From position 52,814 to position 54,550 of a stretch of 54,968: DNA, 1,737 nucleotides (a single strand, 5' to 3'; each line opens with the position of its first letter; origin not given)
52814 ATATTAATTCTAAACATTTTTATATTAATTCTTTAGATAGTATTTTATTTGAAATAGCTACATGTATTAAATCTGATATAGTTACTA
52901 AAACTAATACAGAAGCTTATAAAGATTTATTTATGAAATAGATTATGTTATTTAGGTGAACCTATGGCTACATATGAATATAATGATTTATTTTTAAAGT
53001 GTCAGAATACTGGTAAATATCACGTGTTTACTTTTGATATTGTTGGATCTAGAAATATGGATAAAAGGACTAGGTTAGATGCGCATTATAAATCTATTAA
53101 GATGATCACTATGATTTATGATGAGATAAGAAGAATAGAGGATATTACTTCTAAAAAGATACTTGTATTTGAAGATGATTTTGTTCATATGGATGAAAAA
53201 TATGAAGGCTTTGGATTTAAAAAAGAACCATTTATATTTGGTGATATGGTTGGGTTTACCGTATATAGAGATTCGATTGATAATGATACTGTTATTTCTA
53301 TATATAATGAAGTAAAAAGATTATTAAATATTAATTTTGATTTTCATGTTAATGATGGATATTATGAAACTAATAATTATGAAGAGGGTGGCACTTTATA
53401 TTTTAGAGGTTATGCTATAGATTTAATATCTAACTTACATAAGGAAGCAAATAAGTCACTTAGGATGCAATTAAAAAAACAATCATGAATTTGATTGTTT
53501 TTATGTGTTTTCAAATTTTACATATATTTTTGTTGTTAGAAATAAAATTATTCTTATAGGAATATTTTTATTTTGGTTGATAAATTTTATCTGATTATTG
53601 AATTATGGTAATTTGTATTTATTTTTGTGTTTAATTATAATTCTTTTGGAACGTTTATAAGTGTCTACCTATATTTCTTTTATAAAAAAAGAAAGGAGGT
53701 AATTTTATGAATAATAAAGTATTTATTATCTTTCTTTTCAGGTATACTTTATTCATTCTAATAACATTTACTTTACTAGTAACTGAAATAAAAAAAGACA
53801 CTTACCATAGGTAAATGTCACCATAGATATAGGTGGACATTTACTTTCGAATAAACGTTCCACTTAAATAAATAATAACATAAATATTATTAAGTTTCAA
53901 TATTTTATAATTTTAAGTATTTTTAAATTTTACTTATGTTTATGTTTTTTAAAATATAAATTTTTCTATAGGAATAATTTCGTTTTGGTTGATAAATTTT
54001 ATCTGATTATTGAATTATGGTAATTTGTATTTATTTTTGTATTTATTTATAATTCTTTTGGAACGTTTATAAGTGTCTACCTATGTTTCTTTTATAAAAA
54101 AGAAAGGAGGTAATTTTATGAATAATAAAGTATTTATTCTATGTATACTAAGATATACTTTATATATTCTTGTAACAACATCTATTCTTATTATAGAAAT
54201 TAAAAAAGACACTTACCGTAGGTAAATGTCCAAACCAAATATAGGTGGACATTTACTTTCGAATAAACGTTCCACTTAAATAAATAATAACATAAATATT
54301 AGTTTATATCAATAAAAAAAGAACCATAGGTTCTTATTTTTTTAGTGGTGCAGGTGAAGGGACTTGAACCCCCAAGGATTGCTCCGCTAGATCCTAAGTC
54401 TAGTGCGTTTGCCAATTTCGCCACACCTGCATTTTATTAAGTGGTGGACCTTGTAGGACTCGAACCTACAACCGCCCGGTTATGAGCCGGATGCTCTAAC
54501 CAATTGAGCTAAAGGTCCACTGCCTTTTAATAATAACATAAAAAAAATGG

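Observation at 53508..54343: Tandemly duplicated type I toxin-antitoxin-like modules encoding 35-aa hydrophobic peptides missed by the ORF track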

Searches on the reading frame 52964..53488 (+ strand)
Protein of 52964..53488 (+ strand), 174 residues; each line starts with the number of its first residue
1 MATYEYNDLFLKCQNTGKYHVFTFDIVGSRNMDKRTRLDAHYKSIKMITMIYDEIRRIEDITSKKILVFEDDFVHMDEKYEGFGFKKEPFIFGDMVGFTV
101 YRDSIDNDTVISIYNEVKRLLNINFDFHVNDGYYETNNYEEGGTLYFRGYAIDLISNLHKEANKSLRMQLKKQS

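Call 19: list_cluster_members(proteins=[window:53707-53811:+, window:54118-54222:+, window:54073-54222:+, window:52964-53488:+, window:51961-52941:+])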
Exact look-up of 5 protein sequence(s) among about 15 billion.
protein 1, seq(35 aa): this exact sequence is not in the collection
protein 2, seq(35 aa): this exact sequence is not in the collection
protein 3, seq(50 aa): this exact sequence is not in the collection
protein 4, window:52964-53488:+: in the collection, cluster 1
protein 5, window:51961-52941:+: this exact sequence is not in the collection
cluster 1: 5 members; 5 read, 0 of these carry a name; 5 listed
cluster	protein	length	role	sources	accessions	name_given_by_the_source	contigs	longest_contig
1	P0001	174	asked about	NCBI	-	-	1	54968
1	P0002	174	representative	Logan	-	-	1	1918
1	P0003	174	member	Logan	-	-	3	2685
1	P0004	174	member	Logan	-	-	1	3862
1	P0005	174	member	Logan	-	-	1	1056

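Call 21: find_encoding_contigs(protein=window:52964-53485:+, flank=3000)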
Protein window:52964-53485:+ (174 aa): no gene with exactly this product is on record in the collection.

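Call 76: search_protein_families(library=padloc, proteins=[window:52964-53488:+], max_evalue=0.01)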
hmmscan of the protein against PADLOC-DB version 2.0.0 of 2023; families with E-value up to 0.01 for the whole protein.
window:52964-53488:+ (174 aa): 0 families

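Call 77: search_protein_families(library=phrogs, proteins=[window:52964-53488:+], max_evalue=0.01)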
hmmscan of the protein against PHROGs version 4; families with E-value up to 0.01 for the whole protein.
window:52964-53488:+ (174 aa): 0 families

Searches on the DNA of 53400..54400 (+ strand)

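Call 5: search_rna_families(source=window, start=53400, end=54400, threshold=evalue, max_evalue=10, show_alignments=3)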
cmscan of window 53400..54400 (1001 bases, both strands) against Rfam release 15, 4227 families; matches with E-value up to 10: 9.
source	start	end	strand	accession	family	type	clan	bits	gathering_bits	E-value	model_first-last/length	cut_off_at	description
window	54198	54281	-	RF03197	mir-4887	Gene; miRNA;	-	26.6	70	0.021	1-87/87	no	mir-4887 microRNA precursor family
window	53791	53880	-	RF00033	MicF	Gene; antisense;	-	24.6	79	0.48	1-94/94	no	MicF RNA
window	54201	54255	-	RF02451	ncr1241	Gene; sRNA;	-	20.8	60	0.9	1-63/63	no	Bacillus sRNA ncr1241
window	53790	53833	-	RF02451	ncr1241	Gene; sRNA;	-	20.5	60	1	1-63/63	no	Bacillus sRNA ncr1241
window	54062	54120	+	RF03091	Clostridium-PBP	Gene; sRNA;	-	19.6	94.4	9.3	20-73/73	no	Clostridium-PBP RNA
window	54129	54237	-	RF01858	RsaF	Gene; sRNA;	-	19.3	60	0.72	1-119/119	no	RNA Staph. aureus F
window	54173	54254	-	RF02788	snoTBR6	Gene; snRNA; snoRNA; CD-box;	-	17.5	37.6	3.8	1-83/83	no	Small nucleolar RNA TBR6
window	53756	53867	-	RF01612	ceN105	Gene; snRNA; snoRNA; HACA-box;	-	16.6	55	6.9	1-140/140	no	Nematode snoRNA ceN105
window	54346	54400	-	RF00023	tmRNA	Gene;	CL00001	9.4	47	0.22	313-374/374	5'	transfer-messenger RNA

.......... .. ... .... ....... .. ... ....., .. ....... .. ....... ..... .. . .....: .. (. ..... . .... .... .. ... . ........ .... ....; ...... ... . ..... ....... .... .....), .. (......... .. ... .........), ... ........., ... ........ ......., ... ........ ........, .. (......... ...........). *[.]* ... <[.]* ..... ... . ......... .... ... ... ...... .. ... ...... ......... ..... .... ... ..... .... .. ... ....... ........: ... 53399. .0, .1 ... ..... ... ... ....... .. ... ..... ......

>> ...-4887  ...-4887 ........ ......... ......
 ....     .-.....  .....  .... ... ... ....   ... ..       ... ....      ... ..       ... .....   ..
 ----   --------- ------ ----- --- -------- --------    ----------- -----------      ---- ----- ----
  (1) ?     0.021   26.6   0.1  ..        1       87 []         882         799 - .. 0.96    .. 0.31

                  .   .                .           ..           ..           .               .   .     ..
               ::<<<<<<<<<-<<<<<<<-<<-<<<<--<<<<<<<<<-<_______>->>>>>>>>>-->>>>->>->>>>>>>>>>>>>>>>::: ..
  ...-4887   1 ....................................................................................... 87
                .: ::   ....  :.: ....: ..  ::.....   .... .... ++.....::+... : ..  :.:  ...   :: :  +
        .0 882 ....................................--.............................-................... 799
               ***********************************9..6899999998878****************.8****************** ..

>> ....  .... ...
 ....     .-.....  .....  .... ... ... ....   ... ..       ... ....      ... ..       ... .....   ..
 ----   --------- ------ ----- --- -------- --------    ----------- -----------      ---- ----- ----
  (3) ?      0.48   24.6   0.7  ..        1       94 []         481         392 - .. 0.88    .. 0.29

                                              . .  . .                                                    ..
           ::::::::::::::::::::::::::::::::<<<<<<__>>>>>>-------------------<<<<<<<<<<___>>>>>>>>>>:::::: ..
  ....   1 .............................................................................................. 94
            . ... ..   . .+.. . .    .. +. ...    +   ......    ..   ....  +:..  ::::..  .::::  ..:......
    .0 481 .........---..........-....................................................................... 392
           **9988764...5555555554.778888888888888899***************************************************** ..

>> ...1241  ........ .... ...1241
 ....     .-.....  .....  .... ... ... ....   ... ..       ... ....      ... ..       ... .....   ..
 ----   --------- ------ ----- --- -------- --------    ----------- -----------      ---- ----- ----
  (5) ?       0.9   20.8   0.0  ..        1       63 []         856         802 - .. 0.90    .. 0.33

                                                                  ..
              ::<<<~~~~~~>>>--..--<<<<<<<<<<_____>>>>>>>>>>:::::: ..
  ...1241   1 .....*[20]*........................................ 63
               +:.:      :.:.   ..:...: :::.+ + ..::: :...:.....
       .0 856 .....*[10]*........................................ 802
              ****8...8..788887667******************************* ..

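Call 17: search_dna_similar(query=window:53560-53910:+, collection=phages, mode=distant, max_evalue=0.01)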
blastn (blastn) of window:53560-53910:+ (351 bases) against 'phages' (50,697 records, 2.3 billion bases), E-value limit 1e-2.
Records with a match: 6; places in all: 6; records where one place covers at least 80% of the query: 0.
Best place of each record, by identity: 80-90% 6.
By first word of the organism name: Campylobacter 5; Streptococcus 1.
By host as written in the record: Campylobacter jejuni 4; Campylobacter jejuni subsp. jejuni 1; Streptococcus pneumoniae SA48 1.
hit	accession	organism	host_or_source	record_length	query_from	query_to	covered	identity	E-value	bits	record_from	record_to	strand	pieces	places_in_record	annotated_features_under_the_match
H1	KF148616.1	Campylobacter phage CP8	Campylobacter jejuni subsp. jejuni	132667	120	157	11%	89.7%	7e-4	50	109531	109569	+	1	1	hypothetical protein (x2)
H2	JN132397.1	Campylobacter phage CPX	Campylobacter jejuni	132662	120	157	11%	89.7%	7e-4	50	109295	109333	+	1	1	hypothetical protein (x2)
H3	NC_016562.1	Campylobacter phage CPX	Campylobacter jejuni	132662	120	157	11%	89.7%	7e-4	50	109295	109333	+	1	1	hypothetical protein (x2)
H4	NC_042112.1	Campylobacter phage CP81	Campylobacter jejuni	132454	120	157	11%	89.7%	7e-4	50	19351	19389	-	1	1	hypothetical protein (x2)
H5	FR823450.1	Campylobacter phage CP81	Campylobacter jejuni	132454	120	157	11%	89.7%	7e-4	50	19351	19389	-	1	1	hypothetical protein (x2)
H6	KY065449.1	Streptococcus phage IPP5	Streptococcus pneumoniae SA48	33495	131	165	10%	88.6%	8e-3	46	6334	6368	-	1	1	hypothetical protein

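Call 18: search_dna_similar(query=window:53560-53910:+, collection=plasmids, mode=distant, max_evalue=0.01)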
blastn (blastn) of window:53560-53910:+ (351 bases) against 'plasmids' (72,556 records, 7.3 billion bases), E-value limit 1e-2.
Records with a match: 1; places in all: 1; records where one place covers at least 80% of the query: 0.
Best place of each record, by identity: 60-80% 1.
By first word of the organism name: Pediococcus 1.
By predicted mobility (MOB-suite, as given by PLSDB): non-mobilizable 1.
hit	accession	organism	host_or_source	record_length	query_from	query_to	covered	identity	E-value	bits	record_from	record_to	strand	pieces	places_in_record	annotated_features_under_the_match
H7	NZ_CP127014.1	Pediococcus sp. AC40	whole organism,AGROSAVIA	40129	115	171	16%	79.4%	7e-3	48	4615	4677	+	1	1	DUF4145 domain-containing protein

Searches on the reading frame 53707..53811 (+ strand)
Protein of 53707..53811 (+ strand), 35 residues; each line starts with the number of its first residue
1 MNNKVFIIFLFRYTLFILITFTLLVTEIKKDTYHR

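Call 10: search_protein_families(library=pfam, proteins=[window:53707-53811:+], max_evalue=10)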
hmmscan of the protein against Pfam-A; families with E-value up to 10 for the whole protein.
seq(35 aa): 1 family
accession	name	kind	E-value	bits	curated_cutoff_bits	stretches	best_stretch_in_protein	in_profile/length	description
PF01529.25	DHHC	-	0.1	13.1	28.7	1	2-32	47-77/133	DHHC palmitoyltransferase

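Call 11: search_protein_families(library=ncbifam, proteins=[window:53707-53811:+], max_evalue=10)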
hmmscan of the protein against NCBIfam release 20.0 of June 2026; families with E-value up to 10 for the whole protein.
seq(35 aa): 0 families

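Call 20: find_encoding_contigs(protein=window:53707-53811:+, flank=5000)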
Protein seq(35 aa) (35 aa): no gene with exactly this product is on record in the collection.

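Call 22: find_encoding_contigs(protein=P0004, flank=4000)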
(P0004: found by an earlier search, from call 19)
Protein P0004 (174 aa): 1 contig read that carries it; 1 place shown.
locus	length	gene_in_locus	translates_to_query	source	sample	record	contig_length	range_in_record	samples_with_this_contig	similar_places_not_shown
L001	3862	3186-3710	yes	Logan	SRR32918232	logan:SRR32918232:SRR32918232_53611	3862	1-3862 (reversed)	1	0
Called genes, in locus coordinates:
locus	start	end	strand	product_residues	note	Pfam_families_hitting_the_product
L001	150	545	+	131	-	-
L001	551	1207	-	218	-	PF12917:YfbR-like (weak), PF13023:HD_3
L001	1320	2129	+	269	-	-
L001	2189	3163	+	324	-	-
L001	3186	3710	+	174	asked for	-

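Call 23: find_encoding_contigs(protein=P0003, flank=4000)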
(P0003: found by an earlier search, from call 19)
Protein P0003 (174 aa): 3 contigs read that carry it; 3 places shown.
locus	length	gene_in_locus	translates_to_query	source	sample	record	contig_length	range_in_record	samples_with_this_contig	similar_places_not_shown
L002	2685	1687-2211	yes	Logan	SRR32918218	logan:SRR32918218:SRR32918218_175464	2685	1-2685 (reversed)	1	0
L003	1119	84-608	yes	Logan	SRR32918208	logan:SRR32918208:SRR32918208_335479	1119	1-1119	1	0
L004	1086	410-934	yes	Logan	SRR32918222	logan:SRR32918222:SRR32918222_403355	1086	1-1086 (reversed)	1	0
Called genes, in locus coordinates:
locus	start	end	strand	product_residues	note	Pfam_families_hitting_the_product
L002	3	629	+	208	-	?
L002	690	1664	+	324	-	-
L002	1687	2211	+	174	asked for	-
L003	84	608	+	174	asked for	-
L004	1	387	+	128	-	?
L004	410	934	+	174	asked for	-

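Call 24: find_encoding_contigs(protein=P0002, flank=4000)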
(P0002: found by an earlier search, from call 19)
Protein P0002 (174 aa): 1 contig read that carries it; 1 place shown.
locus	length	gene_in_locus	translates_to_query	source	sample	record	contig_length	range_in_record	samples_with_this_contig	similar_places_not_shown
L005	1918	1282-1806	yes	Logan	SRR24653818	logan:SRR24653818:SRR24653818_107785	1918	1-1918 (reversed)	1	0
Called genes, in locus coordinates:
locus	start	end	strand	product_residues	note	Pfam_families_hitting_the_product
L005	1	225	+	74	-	?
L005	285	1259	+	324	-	-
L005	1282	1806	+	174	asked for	-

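Call 25: find_encoding_contigs(protein=P0005, flank=4000)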
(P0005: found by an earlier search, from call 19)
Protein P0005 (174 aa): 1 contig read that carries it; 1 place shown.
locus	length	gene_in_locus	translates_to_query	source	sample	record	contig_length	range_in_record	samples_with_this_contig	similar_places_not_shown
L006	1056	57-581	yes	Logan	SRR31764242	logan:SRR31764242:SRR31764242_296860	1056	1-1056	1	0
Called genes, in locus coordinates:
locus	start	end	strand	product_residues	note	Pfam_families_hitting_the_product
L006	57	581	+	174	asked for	-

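Call 29: find_related_loci(query=A2, collection=viral_contigs, flank=3000)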
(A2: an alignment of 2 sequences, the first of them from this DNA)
Query A2 (35 aa) in viral_contigs; peptide patterns used: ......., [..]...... (x = any residue, [..] = any of these).
245 stretches matched a pattern, but none encodes a relative of the query by tblastn (E <= 1e-3).

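Call 38: search_protein_representatives(alignment_id=A2)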
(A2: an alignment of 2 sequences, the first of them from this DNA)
Query: 2 sequences, 35 profile positions. Proteins with E-value up to 0.001 (for the whole library): 2; up to 1e-10: 0; up to 1e-30: 0. The best 2 are listed.
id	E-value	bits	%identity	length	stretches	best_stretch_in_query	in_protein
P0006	1.3e-09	53.9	-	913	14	4-23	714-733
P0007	9.9e-05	38.2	-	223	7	2-13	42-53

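Call 76: search_protein_families(library=padloc, proteins=[window:53707-53811:+], max_evalue=0.01)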
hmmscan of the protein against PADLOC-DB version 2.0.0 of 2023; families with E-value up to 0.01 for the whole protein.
seq(35 aa): 0 families

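Call 77: search_protein_families(library=phrogs, proteins=[window:53707-53811:+], max_evalue=0.01)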
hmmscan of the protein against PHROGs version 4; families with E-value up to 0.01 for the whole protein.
seq(35 aa): 0 families

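Call 81: search_dna_similar(query=window:53707-53811:+, collection=phages, mode=protein, max_evalue=10, max_rows=15)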
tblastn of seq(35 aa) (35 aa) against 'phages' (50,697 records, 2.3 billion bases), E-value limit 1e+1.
No match.

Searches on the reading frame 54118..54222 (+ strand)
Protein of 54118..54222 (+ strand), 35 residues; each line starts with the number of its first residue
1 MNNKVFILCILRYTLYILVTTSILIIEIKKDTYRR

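Call 10: search_protein_families(library=pfam, proteins=[window:54118-54222:+], max_evalue=10)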
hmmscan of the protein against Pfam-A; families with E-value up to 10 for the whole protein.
seq(35 aa): 0 families

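Call 11: search_protein_families(library=ncbifam, proteins=[window:54118-54222:+], max_evalue=10)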
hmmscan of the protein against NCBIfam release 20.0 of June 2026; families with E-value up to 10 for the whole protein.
seq(35 aa): 0 families

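Call 77: search_protein_families(library=phrogs, proteins=[window:54118-54222:+], max_evalue=0.01)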
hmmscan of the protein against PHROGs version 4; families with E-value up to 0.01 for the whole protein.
seq(35 aa): 0 families

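Call 82: search_dna_similar(query=window:54118-54222:+, collection=plasmids, mode=protein, max_evalue=10, max_rows=15)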
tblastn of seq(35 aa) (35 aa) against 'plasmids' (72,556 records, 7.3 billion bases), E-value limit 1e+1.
No match.
